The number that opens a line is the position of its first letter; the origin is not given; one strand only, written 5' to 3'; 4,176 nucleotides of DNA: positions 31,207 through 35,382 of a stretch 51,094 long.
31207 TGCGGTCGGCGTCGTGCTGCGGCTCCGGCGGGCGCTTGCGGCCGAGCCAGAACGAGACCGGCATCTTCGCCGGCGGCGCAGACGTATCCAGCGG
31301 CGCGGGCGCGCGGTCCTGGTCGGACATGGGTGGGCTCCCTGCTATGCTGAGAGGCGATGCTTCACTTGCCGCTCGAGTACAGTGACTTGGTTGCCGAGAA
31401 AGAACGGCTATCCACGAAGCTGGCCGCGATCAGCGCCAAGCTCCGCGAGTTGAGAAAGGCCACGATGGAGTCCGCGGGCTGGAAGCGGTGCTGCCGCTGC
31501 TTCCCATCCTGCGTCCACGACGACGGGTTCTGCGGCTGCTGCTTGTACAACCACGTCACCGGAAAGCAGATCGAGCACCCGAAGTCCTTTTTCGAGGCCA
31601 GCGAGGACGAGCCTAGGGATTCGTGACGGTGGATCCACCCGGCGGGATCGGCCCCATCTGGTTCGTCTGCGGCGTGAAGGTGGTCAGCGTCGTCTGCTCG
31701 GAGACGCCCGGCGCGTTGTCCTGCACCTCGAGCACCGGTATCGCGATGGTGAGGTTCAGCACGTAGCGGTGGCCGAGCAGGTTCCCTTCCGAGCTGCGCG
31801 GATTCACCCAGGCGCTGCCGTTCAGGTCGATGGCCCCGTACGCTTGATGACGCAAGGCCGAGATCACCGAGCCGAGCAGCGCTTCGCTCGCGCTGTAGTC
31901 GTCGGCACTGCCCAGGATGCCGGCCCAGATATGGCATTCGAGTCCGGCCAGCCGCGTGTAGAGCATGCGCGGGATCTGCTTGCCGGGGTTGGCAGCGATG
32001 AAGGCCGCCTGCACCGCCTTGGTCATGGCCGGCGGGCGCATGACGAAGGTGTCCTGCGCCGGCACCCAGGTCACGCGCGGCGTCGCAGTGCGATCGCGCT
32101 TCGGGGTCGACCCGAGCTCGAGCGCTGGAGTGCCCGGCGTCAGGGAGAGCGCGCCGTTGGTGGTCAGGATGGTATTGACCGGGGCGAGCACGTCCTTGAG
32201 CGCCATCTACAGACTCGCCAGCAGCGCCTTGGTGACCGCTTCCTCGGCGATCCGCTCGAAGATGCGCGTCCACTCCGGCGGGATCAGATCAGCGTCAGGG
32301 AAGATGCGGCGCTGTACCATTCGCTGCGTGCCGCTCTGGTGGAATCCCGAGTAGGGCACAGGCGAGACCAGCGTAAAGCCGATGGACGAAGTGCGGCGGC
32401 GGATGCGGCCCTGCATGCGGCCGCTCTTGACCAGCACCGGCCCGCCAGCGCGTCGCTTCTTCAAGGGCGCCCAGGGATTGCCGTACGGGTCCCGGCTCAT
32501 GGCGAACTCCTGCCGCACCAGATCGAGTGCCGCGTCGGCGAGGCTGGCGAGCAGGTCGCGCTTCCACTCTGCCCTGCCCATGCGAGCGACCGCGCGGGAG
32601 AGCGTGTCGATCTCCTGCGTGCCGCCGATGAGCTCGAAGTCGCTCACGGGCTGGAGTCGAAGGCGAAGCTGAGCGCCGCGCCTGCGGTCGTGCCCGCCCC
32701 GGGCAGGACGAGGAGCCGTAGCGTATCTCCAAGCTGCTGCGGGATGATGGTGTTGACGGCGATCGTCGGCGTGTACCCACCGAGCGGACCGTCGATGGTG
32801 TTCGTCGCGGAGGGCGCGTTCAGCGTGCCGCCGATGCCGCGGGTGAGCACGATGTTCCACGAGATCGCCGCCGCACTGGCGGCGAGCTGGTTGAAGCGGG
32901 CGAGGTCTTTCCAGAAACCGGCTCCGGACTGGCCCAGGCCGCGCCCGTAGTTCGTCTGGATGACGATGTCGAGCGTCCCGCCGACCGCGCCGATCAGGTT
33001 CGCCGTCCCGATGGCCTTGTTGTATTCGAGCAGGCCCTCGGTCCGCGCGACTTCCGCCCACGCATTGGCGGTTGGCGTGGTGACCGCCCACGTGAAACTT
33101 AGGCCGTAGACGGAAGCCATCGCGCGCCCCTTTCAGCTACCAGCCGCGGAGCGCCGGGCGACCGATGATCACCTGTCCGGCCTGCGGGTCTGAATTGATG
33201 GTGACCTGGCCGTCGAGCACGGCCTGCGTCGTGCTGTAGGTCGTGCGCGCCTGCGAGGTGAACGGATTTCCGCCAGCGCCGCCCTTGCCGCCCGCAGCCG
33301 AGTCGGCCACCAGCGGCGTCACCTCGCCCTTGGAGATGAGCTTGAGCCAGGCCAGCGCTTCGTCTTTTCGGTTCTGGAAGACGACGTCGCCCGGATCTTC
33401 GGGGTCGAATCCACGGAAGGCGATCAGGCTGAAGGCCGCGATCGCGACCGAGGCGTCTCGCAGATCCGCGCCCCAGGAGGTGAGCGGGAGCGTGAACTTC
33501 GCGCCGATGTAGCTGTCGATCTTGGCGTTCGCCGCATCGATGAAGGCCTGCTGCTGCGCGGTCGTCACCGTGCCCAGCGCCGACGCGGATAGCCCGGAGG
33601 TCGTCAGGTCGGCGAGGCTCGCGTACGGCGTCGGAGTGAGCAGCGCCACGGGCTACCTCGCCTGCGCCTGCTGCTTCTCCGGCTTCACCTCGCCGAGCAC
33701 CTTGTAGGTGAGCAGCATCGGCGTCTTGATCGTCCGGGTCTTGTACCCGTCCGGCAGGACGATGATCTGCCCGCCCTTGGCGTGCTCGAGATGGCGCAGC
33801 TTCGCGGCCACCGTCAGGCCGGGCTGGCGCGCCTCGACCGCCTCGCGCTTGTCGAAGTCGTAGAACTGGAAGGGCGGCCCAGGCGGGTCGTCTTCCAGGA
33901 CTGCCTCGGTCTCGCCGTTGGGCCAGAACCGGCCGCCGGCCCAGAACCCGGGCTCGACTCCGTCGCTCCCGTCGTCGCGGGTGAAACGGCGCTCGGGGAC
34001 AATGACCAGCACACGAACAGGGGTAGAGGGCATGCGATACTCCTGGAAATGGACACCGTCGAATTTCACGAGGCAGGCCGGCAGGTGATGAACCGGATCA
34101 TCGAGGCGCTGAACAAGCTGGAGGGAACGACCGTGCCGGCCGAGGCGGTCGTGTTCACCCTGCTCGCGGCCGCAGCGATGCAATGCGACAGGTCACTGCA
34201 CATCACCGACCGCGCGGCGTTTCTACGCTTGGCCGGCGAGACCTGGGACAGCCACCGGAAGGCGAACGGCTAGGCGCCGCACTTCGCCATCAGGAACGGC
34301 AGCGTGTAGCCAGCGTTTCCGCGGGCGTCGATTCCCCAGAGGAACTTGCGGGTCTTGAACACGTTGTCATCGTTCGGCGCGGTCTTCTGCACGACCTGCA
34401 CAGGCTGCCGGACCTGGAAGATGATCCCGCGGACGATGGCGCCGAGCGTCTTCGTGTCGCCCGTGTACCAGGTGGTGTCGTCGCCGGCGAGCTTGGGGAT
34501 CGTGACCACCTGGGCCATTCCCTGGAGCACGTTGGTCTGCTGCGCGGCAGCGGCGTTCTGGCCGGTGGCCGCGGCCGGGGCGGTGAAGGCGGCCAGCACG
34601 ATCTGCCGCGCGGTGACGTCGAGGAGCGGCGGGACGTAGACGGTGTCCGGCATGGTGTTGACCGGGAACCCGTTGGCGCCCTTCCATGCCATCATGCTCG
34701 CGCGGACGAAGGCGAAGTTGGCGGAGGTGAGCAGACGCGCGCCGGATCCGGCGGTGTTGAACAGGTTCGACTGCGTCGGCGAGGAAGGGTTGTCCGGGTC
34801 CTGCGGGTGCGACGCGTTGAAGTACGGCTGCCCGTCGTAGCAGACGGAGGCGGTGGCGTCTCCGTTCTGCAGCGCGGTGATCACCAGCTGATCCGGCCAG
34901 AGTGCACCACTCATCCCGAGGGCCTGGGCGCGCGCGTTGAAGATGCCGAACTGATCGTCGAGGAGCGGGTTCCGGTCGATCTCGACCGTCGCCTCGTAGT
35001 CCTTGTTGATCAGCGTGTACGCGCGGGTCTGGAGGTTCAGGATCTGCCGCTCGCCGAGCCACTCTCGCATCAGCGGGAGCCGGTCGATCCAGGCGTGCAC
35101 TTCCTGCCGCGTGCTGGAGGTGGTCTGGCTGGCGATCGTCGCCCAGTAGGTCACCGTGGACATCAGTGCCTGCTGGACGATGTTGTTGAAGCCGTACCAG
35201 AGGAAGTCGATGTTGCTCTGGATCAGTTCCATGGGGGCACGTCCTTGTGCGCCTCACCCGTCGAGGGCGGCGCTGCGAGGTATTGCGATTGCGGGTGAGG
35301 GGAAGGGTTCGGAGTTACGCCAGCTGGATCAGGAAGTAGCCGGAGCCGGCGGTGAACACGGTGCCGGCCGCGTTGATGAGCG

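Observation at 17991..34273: Four small plus-strand genes embedded antisense in the minus-strand virion/lysis operon, all with the same convergent-overlap geometry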

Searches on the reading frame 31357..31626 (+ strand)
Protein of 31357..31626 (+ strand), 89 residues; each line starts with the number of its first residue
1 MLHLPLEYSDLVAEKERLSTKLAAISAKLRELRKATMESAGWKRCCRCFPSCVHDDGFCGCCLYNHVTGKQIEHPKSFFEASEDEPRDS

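Call 5: search_protein_families(library=pfam, proteins=[window:31357-31626:+], max_evalue=1)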
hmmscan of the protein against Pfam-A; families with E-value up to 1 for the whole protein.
window:31357-31626:+ (89 aa): 0 families

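Call 6: search_protein_families(library=phrogs, proteins=[window:31357-31626:+], max_evalue=1)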
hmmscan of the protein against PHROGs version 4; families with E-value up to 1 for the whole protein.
window:31357-31626:+ (89 aa): 4 families
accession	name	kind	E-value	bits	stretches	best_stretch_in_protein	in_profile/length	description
phrog_30925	-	unknown function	0.021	16.5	1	11-66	11-68/100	-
phrog_11209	-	head and packaging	0.054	14.9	1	1-36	27-62/100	head scaffolding protein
phrog_1378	-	unknown function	0.25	12.6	1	7-35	48-76/82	-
phrog_3501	-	unknown function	0.44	11.5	1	7-33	33-59/85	-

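Call 22: find_homologous_proteins(query=window:31357-31626:+, max_evalue=0.01)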
Query window:31357-31626:+ (89 aa): 4 proteins with E <= 0.01 among 5 candidates.
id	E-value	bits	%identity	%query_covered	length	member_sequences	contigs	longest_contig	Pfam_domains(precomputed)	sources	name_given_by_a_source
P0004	6.4e-56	204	100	100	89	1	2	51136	-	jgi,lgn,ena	-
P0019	1.2e-28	117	59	92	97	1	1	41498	-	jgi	jgi:hypothetical protein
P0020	1.2e-25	107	54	96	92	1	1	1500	-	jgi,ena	-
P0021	2.9e-24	103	60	81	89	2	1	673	-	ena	-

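Call 25: find_encoding_contigs(protein=P0019, flank=10000, max_places=3)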
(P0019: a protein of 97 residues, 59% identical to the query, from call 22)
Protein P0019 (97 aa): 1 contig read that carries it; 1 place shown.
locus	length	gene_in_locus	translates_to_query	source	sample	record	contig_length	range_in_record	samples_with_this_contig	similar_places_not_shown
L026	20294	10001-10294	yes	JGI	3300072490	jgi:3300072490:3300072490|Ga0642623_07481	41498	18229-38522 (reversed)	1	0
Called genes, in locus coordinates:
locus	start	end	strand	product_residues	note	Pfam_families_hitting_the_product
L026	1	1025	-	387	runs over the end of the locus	-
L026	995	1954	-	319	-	-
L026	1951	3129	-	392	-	-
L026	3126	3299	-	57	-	-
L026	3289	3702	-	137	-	-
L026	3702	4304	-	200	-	-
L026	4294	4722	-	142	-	-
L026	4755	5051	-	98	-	-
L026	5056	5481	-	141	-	-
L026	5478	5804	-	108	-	-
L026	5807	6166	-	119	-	-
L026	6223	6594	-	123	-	-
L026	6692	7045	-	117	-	-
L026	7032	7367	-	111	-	-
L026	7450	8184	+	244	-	-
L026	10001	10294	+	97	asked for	-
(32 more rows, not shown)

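Call 47: search_protein_families(library=padloc, proteins=[window:31357-31626:+], max_evalue=1)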
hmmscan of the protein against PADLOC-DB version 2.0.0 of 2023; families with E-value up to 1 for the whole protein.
window:31357-31626:+ (89 aa): 0 families

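Call 72: find_encoding_contigs(protein=P0020, flank=5000, max_places=3)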
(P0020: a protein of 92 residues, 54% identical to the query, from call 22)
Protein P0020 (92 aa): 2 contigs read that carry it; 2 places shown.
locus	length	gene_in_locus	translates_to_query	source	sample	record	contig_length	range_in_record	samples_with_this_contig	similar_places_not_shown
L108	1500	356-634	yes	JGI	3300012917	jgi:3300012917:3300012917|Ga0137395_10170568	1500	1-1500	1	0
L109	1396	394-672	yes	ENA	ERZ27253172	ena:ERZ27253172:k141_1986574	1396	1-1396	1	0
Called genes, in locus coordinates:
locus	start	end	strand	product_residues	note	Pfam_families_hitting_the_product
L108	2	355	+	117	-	?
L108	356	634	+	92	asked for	-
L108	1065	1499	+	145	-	?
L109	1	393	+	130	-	?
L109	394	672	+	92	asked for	-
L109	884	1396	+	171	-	?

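Call 79: search_dna_similar(query=window:31357-31626:+, collection=phages, mode=protein, max_evalue=0.01, max_rows=10)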
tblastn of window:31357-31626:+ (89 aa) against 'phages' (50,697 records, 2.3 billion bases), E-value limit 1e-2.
No match.

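Call 84: search_protein_families(library=ncbifam, proteins=[window:31357-31626:+], max_evalue=0.01)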
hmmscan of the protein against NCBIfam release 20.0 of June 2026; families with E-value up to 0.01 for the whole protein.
window:31357-31626:+ (89 aa): 1 family
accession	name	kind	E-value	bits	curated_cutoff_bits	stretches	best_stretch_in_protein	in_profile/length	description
NF033927.1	alph_xenorhab_B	subfamily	0.0038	16.7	40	1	6-40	124-158/223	alpha-xenorhabdolysin family binary toxin subunit B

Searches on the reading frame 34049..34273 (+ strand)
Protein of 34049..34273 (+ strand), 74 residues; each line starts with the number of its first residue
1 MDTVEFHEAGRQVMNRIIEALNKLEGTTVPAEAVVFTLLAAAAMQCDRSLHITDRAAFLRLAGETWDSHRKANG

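Call 5: search_protein_families(library=pfam, proteins=[window:34049-34273:+], max_evalue=1)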
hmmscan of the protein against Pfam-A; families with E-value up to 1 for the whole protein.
window:34049-34273:+ (74 aa): 1 family
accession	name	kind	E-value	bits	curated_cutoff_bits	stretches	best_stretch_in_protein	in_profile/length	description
PF11951.13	Fungal_trans_2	-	0.016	14.6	21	1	11-61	289-335/384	Fungal specific transcription factor domain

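Call 6: search_protein_families(library=phrogs, proteins=[window:34049-34273:+], max_evalue=1)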
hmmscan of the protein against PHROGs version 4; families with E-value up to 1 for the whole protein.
window:34049-34273:+ (74 aa): 0 families

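Call 31: search_protein_representatives(protein=window:34049-34273:+)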
Query: 74 residues. Proteins with E-value up to 0.001 (for the whole library): 4; up to 1e-10: 2; up to 1e-30: 1. The best 4 are listed.
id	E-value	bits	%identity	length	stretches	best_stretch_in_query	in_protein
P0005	1.5e-41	154.7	100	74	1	1-74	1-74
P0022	1.8e-18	81.9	61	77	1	1-71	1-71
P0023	9.1e-09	51.3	47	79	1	1-73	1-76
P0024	1.4e-06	44.4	47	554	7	49-68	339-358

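Call 47: search_protein_families(library=padloc, proteins=[window:34049-34273:+], max_evalue=1)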
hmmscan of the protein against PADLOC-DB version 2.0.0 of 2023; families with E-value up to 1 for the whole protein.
window:34049-34273:+ (74 aa): 0 families

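Call 80: search_dna_similar(query=window:34049-34273:+, collection=phages, mode=protein, max_evalue=0.01, max_rows=10)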
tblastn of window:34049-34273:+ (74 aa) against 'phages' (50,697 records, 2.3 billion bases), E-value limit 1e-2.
No match.

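Call 84: search_protein_families(library=ncbifam, proteins=[window:34049-34273:+], max_evalue=0.01)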
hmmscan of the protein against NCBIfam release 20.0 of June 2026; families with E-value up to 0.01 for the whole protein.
window:34049-34273:+ (74 aa): 0 families

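Call 94: find_encoding_contigs(protein=P0023, flank=6000, max_places=3)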
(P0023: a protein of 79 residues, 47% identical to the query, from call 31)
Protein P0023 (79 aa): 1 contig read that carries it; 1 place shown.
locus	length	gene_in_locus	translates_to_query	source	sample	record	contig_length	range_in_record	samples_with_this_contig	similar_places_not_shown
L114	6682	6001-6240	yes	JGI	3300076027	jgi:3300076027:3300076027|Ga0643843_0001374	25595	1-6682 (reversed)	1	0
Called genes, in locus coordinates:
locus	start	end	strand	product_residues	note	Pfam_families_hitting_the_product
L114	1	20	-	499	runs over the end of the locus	-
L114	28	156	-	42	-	-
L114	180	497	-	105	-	PF20941:DUF6848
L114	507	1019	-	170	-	-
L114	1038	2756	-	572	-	PF10758:DUF2586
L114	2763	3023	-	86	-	-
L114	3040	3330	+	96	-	-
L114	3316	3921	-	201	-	-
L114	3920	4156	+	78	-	-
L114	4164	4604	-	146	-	PF05069:Phage_tail_S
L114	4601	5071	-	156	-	-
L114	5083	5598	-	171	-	PF07030:Phage_Mu_Gp36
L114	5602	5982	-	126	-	-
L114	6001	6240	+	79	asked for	-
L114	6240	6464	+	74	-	-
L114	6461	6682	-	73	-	?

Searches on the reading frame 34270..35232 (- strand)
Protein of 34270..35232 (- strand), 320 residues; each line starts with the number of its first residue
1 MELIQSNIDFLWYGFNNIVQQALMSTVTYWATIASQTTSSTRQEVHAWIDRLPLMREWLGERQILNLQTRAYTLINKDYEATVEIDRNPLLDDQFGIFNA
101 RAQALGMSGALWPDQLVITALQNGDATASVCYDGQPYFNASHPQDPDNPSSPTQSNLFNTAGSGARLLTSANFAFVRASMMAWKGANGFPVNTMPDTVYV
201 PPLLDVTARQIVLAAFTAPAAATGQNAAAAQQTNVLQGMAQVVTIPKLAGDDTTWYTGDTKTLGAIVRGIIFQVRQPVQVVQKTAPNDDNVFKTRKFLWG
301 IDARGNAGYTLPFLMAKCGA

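Call 8: search_protein_families(library=phrogs, proteins=[window:34270-35232:-], max_evalue=0.001)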
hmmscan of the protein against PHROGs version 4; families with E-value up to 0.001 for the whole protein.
window:34270-35232:- (320 aa): 3 families
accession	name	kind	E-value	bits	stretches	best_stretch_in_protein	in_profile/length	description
phrog_371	-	head and packaging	2.5e-61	208.6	3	5-160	6-160/303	major head protein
phrog_133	-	head and packaging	1.4e-09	38.2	1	81-304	460-657/668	head maturation protease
phrog_4523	-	head and packaging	4.9e-08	33.2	1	77-256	434-585/644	major head and protease protein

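Call 10: find_related_loci(query=window:34270-35232:-, collection=viral_contigs, flank=10000)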
Query window:34270-35232:- (320 aa) in viral_contigs; peptide patterns used: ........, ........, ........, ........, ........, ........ (x = any residue, [..] = any of these).
18 stretches matched a pattern; 16 encode a relative of the query (tblastn E <= 1e-3); 16 distinct loci.
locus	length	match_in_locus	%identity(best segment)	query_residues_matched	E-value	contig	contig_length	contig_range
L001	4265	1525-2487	87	1-320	0e+0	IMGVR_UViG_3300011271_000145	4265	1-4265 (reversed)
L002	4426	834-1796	87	1-320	0e+0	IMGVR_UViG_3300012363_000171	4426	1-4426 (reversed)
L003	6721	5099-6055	77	1-319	6e-161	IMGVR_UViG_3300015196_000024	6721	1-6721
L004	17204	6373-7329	77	1-319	2e-160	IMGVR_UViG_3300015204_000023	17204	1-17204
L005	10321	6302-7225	36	1-316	1e-53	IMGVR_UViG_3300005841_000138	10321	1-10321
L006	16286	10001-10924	36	1-316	2e-53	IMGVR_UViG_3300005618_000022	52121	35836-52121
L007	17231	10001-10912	36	1-318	8e-53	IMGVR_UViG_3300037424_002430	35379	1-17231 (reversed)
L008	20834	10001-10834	31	11-309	6e-50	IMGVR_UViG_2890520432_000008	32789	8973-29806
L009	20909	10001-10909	35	1-317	1e-47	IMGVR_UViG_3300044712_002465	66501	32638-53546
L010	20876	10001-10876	25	6-309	1e-25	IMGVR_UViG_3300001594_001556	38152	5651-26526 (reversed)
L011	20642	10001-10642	31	1-309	1e-24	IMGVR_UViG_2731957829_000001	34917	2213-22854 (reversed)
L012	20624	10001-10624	37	14-311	2e-24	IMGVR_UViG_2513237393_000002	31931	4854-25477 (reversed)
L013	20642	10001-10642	31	1-309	8e-24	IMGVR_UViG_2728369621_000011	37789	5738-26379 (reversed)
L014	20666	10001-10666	34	1-311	6e-21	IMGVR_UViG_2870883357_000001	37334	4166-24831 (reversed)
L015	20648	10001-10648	28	1-311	7e-19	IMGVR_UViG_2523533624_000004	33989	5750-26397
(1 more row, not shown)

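Call 41: find_related_loci(query=A5, collection=genome_contigs, flank=10000)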
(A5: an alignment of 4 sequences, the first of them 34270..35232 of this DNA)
Query A5 (320 aa) in genome_contigs; peptide patterns used: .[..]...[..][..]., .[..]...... (x = any residue, [..] = any of these).
600 stretches matched a pattern (row limit reached: there are more); 562 encode a relative of the query (tblastn E <= 1e-3); the best 80 are kept; 80 distinct loci.
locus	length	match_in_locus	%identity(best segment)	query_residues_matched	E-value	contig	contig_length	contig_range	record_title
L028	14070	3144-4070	40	1-320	2e-75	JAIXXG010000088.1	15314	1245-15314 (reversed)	MAG: Microbacteriaceae bacterium isolate D4_MAG_00045 pond_D4_MAG_00045_000000000008, whole genome shotgun sequence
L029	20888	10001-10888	38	15-320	3e-64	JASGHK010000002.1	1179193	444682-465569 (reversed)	MAG: Myxococcales bacterium isolate 5N171 JMF-2111-06-0005.ont.bin.171_1, whole genome shotgun sequence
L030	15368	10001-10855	39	1-311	4e-61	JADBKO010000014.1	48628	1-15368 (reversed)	MAG: Bacillota bacterium isolate Bu52 bin.52_contig14, whole genome shotgun sequence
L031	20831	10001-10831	35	5-309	8e-59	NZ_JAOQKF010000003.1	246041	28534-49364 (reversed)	Muriventricola aceti strain H5_61 .14207_7_60.3, whole genome shotgun sequence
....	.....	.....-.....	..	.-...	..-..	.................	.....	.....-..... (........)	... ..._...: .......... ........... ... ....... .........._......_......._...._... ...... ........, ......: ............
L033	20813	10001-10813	36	11-309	4e-58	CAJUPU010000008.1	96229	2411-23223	MAG TPA_asm: uncultured Oscillospiraceae bacterium isolate MGBC164455 genome assembly, contig: MGBC164455.8, whole genom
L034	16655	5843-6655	36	11-309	4e-58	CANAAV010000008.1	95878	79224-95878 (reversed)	MAG TPA_asm: uncultured Flavonifractor sp. isolate SRR14629575_bin.32_metawrap_v1.3_MAG genome assembly, contig: NODE.14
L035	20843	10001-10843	35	1-309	8e-58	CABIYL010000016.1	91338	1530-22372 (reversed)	Clostridiales bacterium isolate MGYG-HGUT-00071 genome assembly, contig: .14207_7_56.16, whole genome shotgun sequence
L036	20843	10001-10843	35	1-309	8e-58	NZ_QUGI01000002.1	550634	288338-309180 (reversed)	Pseudoflavonifractor sp. AF19-9AC AF19-9AC.Scaf2, whole genome shotgun sequence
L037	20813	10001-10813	35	11-309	1e-56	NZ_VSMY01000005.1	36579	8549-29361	MAG: Oscillibacter sp. isolate SC1128_S34_bin.11 SC1128_S34_SC1128_S34_bin.11_contig_5, whole genome shotgun sequence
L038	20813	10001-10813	35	11-309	8e-57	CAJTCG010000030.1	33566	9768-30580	Oscillospiraceae bacterium isolate A57_49.OR.DSS genome assembly, contig: MGBC000069.30, whole genome shotgun sequence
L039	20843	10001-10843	37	5-311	3e-56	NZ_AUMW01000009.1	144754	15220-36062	Desulfotruncus alcoholivorax DSM 16058 H569DRAFT_scaffold00007.7_C, whole genome shotgun sequence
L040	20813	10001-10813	36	11-309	2e-55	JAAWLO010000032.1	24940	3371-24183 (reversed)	MAG: Oscillibacter sp. isolate ABMPRH_166_2 SL341411_scaffold_4981, whole genome shotgun sequence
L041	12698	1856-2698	36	5-311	7e-54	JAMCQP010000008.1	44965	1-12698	MAG: Bacillota bacterium isolate FK_Sedi_A_Bin.38 NODE_1508_length_44965_cov_5.27807, whole genome shotgun sequence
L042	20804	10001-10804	33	14-309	4e-51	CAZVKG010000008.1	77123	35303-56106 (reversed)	MAG TPA_asm: uncultured Eubacteriales bacterium isolate SRP241341_co1_252 genome assembly, contig: NODE_427_length_77123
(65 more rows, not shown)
